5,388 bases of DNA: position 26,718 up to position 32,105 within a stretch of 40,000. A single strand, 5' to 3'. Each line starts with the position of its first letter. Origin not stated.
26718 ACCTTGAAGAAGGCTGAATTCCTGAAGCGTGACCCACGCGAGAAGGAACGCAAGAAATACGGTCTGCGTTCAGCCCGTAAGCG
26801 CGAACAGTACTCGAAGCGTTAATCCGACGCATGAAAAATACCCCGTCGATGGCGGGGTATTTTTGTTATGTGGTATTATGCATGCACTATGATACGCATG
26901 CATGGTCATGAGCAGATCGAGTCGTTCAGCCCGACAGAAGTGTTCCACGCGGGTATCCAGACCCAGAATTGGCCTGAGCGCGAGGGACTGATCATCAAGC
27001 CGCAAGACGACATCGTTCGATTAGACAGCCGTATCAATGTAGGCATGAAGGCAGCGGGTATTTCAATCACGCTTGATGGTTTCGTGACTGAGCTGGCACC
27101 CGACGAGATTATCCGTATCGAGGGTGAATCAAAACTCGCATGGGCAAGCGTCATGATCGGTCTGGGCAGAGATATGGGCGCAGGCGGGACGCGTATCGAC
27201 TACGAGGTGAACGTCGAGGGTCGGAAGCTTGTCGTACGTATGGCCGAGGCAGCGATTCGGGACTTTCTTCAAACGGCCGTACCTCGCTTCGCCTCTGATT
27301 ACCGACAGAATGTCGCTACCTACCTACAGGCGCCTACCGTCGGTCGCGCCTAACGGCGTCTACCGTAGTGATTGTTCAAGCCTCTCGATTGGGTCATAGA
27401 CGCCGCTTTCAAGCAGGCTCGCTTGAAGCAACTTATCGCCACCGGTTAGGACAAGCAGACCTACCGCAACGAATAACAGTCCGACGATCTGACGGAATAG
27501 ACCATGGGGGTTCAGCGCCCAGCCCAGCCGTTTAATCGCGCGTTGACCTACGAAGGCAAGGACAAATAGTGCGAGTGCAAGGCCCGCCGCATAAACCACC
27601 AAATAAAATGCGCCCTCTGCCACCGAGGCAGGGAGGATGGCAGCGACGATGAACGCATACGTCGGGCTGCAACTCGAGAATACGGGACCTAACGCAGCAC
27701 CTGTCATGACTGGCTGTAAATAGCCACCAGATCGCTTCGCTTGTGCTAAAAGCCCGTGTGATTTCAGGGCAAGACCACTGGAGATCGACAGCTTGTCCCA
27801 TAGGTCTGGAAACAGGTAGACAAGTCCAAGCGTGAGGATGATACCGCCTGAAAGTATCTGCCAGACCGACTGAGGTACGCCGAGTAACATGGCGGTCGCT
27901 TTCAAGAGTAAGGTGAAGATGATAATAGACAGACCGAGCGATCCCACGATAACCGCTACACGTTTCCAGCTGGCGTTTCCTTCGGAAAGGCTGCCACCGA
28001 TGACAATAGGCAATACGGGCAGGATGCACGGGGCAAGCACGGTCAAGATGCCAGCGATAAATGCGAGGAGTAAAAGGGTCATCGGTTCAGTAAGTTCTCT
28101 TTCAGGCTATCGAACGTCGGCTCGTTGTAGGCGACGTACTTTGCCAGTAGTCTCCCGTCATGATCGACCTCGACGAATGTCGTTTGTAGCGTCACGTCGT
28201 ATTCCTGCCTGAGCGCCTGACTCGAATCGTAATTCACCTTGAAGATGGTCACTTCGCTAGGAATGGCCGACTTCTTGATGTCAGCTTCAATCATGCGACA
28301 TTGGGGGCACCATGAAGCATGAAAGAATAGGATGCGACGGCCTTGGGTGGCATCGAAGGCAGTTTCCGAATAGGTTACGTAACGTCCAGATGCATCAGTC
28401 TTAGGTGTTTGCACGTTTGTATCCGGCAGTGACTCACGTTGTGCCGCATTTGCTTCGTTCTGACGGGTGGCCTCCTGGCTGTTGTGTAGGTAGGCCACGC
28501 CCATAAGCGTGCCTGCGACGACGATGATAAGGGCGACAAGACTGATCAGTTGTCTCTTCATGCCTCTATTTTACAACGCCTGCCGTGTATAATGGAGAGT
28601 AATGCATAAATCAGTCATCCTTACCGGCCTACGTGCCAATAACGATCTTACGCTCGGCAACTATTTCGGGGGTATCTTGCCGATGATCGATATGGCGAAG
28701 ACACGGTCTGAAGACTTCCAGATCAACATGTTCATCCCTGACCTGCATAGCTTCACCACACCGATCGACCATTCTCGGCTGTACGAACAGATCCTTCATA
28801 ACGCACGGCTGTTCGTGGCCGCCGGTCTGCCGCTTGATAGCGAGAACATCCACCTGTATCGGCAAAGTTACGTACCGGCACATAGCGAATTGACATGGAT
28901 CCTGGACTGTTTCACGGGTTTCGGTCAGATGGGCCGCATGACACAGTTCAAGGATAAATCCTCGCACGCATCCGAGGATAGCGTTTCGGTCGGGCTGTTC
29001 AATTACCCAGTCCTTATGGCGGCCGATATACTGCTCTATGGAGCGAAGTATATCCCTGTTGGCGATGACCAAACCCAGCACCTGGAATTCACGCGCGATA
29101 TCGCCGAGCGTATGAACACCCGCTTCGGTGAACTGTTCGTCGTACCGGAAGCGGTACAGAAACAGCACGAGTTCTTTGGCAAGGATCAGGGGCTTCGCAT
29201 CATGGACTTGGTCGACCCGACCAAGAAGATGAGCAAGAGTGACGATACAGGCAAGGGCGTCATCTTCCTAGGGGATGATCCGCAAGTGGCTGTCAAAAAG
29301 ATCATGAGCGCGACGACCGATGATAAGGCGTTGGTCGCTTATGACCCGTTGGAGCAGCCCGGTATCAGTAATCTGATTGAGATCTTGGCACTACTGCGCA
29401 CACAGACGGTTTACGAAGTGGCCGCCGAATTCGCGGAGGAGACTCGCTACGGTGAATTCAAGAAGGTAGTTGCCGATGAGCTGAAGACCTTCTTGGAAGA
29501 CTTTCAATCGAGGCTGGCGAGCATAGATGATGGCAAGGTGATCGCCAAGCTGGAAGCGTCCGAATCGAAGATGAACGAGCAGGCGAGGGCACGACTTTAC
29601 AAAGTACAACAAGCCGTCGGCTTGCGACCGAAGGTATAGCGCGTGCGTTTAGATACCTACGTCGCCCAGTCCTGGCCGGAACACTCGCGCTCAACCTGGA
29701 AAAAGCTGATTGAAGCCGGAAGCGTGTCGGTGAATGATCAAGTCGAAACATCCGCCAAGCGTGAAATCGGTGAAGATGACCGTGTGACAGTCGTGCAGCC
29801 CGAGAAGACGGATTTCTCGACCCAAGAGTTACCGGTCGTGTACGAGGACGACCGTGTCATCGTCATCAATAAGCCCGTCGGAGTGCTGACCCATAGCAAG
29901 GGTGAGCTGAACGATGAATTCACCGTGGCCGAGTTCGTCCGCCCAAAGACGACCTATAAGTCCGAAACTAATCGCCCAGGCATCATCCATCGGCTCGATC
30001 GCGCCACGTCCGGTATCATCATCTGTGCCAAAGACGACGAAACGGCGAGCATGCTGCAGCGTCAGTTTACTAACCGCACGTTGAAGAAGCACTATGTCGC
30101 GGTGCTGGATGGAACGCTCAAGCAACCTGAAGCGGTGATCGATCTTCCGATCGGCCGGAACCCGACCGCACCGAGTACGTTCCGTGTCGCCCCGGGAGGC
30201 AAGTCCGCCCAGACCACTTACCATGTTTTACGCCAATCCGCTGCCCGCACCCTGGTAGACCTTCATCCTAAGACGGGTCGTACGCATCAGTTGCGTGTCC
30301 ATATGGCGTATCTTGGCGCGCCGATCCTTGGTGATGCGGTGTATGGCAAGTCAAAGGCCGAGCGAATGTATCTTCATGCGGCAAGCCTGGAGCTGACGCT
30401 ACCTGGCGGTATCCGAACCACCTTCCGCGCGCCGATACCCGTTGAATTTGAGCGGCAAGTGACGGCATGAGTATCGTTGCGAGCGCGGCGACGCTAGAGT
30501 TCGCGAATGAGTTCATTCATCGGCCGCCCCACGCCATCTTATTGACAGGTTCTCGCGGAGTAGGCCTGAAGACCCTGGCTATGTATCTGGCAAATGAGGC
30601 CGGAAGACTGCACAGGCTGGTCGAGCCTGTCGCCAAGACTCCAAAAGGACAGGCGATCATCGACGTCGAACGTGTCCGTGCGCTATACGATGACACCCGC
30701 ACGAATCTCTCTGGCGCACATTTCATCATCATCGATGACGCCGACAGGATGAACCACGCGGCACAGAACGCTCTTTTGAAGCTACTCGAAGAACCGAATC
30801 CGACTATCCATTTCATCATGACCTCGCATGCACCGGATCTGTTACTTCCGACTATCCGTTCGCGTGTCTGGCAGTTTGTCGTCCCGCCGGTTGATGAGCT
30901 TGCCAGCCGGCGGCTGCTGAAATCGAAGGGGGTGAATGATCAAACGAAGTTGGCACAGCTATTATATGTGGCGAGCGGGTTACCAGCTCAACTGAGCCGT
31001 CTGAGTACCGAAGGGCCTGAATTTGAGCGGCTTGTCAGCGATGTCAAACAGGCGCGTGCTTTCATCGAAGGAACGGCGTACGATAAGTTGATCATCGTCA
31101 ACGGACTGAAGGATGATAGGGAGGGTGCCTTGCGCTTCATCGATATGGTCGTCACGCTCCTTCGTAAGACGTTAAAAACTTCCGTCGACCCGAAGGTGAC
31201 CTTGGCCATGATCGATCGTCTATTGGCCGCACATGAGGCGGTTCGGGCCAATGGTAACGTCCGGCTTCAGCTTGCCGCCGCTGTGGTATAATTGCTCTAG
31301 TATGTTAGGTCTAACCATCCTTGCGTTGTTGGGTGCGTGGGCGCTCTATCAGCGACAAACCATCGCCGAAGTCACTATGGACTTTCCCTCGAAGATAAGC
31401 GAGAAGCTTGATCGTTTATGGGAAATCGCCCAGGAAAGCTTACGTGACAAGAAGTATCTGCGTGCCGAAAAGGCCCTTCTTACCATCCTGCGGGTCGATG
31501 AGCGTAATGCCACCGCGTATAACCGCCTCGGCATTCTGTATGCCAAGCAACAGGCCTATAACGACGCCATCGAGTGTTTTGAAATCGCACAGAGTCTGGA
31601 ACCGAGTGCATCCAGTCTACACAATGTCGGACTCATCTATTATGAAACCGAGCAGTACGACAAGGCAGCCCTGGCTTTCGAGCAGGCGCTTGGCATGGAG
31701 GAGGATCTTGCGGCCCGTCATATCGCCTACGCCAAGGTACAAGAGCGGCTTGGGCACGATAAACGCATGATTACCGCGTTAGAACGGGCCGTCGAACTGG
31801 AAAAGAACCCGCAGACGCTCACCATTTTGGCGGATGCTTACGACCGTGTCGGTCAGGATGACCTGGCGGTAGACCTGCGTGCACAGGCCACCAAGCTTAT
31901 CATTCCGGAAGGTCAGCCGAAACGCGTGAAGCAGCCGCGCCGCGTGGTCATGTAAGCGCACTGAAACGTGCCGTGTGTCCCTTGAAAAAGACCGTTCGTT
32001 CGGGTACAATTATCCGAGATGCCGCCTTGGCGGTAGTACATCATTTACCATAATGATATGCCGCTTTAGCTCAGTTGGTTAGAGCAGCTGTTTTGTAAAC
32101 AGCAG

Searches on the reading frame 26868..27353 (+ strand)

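Call 16: search_protein_families(library=pfam, proteins=[window:26868-27353:+])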
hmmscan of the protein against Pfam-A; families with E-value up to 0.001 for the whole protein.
window:26868-27353:+ (161 aa): 0 families

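Call 43: search_protein_families(library=pfam, proteins=[window:26868-27353:+], max_evalue=0.01)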
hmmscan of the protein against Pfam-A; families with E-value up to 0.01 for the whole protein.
window:26868-27353:+ (161 aa): 1 family
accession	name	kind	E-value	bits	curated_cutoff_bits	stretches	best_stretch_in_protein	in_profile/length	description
PF06240.19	COXG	-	0.0021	18.2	22.2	1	82-149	71-139/140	Carbon monoxide dehydrogenase subunit G (CoxG)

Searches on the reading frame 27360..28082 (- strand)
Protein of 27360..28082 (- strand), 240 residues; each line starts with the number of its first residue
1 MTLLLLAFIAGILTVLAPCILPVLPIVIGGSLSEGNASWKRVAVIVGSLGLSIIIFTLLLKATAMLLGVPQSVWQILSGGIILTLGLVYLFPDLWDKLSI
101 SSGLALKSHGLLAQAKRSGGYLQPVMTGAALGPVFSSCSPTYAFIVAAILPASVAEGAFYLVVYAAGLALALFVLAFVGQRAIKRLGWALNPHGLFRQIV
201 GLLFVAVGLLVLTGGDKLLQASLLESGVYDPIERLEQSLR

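Call 17: search_protein_families(library=pfam, proteins=[window:27360-28082:-])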
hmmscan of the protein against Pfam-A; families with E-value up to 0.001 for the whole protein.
window:27360-28082:- (240 aa): 2 families
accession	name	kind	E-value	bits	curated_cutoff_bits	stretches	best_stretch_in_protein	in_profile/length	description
PF13386.12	DsbD_2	-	3.7e-07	30.7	24.9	1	7-209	2-198/199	Cytochrome C biogenesis protein transmembrane region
PF02683.22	DsbD_TM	-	3.6e-05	23.6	27.1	1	3-211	4-214/219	Cytochrome C biogenesis protein transmembrane domain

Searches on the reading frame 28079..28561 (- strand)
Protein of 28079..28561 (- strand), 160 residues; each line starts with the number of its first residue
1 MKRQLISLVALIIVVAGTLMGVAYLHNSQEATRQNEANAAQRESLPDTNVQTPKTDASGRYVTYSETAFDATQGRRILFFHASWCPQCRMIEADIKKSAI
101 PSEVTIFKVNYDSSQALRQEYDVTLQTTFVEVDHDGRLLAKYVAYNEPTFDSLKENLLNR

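Call 17: search_protein_families(library=pfam, proteins=[window:28079-28561:-])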
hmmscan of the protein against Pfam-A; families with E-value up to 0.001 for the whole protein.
window:28079-28561:- (160 aa): 3 families
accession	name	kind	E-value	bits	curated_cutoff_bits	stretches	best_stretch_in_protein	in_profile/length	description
PF00085.26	Thioredoxin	-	1.6e-08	34.9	23.5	1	74-143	19-89/103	Thioredoxin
PF00578.27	AhpC-TSA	-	3.3e-05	24.3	26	1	51-148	11-104/124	AhpC/TSA family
PF13098.12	Thioredoxin_2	-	0.00089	20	27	0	75-117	7-37/104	Thioredoxin-like domain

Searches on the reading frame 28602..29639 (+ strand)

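Call 17: search_protein_families(library=pfam, proteins=[window:28602-29639:+])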
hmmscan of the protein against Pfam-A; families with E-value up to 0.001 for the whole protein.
window:28602-29639:+ (345 aa): 1 family
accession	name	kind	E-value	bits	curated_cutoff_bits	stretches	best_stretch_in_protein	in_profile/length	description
PF00579.31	tRNA-synt_1b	-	7.8e-59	199.8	21.1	1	4-299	6-292/292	tRNA synthetases class I (W and Y)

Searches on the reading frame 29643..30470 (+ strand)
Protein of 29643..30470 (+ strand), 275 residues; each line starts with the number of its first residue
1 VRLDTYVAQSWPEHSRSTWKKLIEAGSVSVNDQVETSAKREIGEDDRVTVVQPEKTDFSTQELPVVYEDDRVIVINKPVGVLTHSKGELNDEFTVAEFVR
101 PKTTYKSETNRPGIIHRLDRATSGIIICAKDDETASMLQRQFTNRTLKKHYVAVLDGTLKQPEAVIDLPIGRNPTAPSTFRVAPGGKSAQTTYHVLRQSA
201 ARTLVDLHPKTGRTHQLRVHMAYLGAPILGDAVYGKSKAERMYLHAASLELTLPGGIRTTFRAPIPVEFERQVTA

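Call 17: search_protein_families(library=pfam, proteins=[window:29643-30470:+])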
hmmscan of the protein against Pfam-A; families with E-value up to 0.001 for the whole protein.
window:29643-30470:+ (275 aa): 2 families
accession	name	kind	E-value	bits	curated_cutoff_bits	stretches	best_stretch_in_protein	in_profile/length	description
PF00849.27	PseudoU_synth_2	-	4.2e-35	121.6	26.8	1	72-222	2-151/152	RNA pseudouridylate synthase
PF01479.30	S4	-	1.2e-07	31.7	22.8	1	1-48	1-48/48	S4 domain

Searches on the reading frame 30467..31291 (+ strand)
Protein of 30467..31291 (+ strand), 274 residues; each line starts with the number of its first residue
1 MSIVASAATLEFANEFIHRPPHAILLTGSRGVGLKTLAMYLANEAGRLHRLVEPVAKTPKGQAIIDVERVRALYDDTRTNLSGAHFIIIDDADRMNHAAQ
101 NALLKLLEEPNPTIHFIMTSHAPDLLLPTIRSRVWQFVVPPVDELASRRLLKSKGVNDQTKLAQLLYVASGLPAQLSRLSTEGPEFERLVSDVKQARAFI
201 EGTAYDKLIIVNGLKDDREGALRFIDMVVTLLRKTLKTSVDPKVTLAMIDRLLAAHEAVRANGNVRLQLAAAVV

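Call 17: search_protein_families(library=pfam, proteins=[window:30467-31291:+])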
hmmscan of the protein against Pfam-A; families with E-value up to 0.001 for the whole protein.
window:30467-31291:+ (274 aa): 3 families
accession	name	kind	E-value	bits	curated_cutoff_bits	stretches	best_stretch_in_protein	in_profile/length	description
PF13177.12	DNA_pol3_delta2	-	2.3e-22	80.1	27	1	61-141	77-159/161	DNA polymerase III, delta subunit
PF00004.35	AAA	-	4.7e-09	37.2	21.2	1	24-134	1-123/131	ATPase family associated with various cellular activities (AAA)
PF14532.12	Sigma54_activ_2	-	0.00076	20.2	25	0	20-121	20-108/138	Sigma-54 interaction domain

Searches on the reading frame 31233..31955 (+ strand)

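Call 17: search_protein_families(library=pfam, proteins=[window:31233-31955:+])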
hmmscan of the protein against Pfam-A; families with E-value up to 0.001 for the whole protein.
window:31233-31955:+ (240 aa): 15 families
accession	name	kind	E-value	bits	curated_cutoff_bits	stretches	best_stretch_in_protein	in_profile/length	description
PF00515.34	TPR_1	-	5e-13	48.7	27.8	2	93-125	1-33/34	Tetratricopeptide repeat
PF13181.12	TPR_8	-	1.5e-12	47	25.7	1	126-158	1-33/34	Tetratricopeptide repeat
PF07719.23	TPR_2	-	1.6e-12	46.9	27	2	93-125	1-33/34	Tetratricopeptide repeat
PF13424.12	TPR_12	-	9.9e-11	42.1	30.1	1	93-155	3-74/77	Tetratricopeptide repeat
PF13176.12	TPR_7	-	1.8e-10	40.5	27.9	0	128-159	1-32/36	Tetratricopeptide repeat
PF13374.12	TPR_10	-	3.4e-07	30.5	27.5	0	126-153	2-29/42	Tetratricopeptide repeat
PF13432.12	TPR_16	-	7e-07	30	32.7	1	68-121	6-59/65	Tetratricopeptide repeat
PF23914.1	TPR_CcmH_CycH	-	8.7e-07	29.3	42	0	73-125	101-153/158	Cytochrome c-type biogenesis protein H TPR domain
PF13414.12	TPR_11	-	9.4e-07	28.9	26.8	0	86-106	21-41/42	TPR repeat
PF13431.12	TPR_17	-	3.9e-06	27.1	24.4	0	82-114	2-34/34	Tetratricopeptide repeat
PF25063.1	ARM_TT21_C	-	7.7e-06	26.3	35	1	49-123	84-159/209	Tetratricopeptide repeat protein 21 C-terminal ARM domain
PF13371.12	TPR_9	-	1.2e-05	25.7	35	0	70-128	6-64/73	Tetratricopeptide repeat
PF12895.13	ANAPC3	-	2.2e-05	25.1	27.2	1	106-185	2-81/82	Anaphase-promoting complex, cyclosome, subunit 3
PF13428.12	TPR_14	-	3.6e-05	24.5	23.5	0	163-200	4-42/44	Tetratricopeptide repeat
PF14559.12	TPR_19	-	0.00064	20.4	25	0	70-121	2-53/68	Tetratricopeptide repeat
